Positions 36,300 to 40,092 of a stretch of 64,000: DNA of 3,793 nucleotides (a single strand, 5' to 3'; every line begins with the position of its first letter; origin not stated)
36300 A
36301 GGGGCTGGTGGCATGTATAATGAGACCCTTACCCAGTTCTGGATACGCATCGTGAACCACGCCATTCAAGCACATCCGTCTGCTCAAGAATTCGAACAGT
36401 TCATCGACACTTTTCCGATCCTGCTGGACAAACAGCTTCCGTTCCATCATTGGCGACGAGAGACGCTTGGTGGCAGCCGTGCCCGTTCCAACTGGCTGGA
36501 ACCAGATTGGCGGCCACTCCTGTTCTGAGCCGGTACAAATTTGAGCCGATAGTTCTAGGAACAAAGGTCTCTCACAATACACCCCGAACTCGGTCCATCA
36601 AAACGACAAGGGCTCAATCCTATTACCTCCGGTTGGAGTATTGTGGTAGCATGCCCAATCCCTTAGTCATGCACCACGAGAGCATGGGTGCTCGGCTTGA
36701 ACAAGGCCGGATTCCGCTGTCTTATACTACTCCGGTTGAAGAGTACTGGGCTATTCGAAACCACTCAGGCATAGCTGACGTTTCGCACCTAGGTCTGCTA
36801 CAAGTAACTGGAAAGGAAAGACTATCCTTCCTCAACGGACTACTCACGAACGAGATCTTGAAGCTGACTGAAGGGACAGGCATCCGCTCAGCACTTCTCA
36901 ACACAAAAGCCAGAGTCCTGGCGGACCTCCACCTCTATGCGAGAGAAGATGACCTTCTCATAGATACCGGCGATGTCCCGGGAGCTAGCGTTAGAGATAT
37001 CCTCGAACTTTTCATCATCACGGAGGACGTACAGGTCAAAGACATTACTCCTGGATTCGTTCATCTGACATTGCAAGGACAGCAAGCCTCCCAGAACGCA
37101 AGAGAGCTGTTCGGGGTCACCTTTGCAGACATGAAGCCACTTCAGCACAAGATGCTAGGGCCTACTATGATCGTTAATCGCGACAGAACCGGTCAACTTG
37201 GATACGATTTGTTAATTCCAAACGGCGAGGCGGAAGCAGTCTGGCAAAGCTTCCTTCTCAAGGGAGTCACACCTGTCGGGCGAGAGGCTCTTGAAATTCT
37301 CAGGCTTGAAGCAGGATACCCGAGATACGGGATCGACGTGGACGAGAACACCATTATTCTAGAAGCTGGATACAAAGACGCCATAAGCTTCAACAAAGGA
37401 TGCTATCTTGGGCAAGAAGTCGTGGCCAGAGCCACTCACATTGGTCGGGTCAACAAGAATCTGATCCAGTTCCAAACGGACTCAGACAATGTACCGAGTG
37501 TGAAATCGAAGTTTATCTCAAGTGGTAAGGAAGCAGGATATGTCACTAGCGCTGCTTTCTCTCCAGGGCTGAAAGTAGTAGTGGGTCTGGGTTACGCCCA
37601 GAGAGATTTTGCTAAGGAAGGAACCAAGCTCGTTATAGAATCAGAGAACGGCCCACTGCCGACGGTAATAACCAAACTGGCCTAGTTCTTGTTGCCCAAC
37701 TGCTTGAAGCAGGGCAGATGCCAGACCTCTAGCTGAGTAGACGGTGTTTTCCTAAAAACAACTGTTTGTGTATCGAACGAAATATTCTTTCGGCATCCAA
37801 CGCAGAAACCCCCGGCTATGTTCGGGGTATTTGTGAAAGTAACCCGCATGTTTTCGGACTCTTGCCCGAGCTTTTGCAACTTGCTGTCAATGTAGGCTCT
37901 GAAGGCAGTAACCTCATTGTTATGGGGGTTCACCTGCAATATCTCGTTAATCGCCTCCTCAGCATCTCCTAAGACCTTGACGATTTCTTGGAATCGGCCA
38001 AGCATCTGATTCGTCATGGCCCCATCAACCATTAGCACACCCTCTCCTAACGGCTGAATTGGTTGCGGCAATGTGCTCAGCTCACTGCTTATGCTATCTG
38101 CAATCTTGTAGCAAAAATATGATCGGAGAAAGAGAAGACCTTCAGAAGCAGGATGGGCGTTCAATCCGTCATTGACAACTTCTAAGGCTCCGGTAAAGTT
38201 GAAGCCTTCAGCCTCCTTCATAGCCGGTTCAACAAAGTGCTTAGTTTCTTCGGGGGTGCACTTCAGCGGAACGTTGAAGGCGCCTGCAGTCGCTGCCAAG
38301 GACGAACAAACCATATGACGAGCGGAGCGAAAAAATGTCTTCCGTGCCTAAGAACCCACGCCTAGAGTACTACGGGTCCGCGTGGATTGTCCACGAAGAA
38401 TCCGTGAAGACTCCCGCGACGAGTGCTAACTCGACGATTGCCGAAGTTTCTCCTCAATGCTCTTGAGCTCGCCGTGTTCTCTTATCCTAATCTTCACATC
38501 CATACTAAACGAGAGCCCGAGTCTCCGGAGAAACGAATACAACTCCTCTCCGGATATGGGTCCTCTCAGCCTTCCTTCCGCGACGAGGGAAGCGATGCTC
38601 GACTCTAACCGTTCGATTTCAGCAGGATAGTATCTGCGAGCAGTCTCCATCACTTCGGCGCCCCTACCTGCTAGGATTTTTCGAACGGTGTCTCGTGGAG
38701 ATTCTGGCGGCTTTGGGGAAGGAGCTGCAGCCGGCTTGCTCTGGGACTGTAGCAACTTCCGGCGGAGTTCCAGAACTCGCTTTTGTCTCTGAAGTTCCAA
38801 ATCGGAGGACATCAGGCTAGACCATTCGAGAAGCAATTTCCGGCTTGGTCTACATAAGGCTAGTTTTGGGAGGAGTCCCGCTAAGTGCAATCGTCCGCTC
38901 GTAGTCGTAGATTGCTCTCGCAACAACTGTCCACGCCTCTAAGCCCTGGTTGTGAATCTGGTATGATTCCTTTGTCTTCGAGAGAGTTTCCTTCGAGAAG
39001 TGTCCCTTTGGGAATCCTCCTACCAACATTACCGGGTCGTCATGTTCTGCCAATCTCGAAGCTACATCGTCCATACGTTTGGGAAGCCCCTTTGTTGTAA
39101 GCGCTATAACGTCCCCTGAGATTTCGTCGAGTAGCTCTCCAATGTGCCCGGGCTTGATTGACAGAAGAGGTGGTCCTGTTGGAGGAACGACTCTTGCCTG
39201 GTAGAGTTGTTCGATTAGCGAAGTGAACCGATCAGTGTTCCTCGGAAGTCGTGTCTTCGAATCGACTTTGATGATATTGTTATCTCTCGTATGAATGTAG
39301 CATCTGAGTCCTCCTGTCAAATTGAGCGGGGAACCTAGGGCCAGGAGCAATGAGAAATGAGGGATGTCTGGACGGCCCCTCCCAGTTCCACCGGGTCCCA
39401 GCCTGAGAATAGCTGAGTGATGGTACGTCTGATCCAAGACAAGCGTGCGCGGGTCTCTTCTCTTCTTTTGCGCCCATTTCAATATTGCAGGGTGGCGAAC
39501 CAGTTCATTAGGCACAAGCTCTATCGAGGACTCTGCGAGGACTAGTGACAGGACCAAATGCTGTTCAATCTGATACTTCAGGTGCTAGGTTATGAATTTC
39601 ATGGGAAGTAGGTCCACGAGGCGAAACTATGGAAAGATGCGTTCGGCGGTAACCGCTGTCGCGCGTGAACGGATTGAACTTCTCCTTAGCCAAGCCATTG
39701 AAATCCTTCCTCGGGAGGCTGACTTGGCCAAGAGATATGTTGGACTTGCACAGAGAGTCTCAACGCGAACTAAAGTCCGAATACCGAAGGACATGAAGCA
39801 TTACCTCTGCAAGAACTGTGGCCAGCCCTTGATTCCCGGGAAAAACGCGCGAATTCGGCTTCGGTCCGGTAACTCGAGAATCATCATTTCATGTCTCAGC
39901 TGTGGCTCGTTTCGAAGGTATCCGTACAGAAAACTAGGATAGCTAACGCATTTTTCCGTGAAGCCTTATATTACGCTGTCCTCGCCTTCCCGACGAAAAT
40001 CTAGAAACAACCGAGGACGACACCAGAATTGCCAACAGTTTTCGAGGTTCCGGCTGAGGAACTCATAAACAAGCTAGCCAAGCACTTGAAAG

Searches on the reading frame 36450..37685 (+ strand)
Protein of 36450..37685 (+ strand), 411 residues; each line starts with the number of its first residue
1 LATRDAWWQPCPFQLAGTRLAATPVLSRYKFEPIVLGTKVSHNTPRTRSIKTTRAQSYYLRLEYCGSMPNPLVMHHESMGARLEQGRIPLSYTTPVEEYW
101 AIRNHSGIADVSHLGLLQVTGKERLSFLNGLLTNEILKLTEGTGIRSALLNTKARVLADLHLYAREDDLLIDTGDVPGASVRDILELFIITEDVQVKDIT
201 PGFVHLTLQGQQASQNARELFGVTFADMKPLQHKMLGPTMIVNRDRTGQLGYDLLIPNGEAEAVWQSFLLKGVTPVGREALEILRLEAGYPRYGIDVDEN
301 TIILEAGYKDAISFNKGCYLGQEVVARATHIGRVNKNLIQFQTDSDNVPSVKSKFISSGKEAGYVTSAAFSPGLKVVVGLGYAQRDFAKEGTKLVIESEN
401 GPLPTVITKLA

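Call 11: search_protein_families(library=pfam, proteins=[window:36450-37685:+])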
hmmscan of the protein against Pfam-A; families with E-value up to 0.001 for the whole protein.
window:36450-37685:+ (411 aa): 2 families
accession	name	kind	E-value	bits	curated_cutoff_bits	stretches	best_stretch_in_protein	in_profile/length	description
PF01571.26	GCV_T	-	1.6e-41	142.7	25.6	1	75-309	4-253/255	Aminomethyltransferase folate-binding domain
PF08669.17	GCV_T_C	-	5.7e-11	42.6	25.9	1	336-409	1-75/80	Glycine cleavage T-protein C-terminal barrel domain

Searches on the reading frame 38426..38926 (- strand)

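Call 11: search_protein_families(library=pfam, proteins=[window:38426-38926:-])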
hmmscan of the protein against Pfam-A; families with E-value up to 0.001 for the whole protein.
window:38426-38926:- (166 aa): 1 family
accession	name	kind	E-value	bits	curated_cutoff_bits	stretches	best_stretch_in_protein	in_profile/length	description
PF01984.25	dsDNA_bind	-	1.5e-07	32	26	1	47-148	2-103/106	Double-stranded DNA-binding domain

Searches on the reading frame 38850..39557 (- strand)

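Call 11: search_protein_families(library=pfam, proteins=[window:38850-39557:-])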
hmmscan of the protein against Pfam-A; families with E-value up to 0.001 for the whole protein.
window:38850-39557:- (235 aa): 1 family
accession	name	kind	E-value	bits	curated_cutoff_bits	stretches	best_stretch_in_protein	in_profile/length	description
PF03587.19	EMG1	-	1e-47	162.6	28.2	1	5-220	1-197/197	EMG1/NEP1 methyltransferase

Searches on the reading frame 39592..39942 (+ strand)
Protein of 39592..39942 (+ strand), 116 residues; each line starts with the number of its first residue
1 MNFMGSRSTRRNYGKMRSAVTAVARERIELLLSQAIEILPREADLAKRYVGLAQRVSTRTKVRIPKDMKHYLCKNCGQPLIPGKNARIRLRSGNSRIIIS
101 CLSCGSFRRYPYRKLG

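Call 10: find_encoding_contigs(protein=window:39592-39942:+, flank=6000, max_places=8)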
Protein window:39592-39942:+ (116 aa): no gene with exactly this product is on record in the collection.

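Call 11: search_protein_families(library=pfam, proteins=[window:39592-39942:+])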
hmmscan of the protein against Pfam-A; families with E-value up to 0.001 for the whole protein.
window:39592-39942:+ (116 aa): 1 family
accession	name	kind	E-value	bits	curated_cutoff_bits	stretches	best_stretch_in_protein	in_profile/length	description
PF04032.22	Rpr2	-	2.4e-16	60.2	29.3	1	27-105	1-90/90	RNAse P Rpr2/Rpp21/SNM1 subunit domain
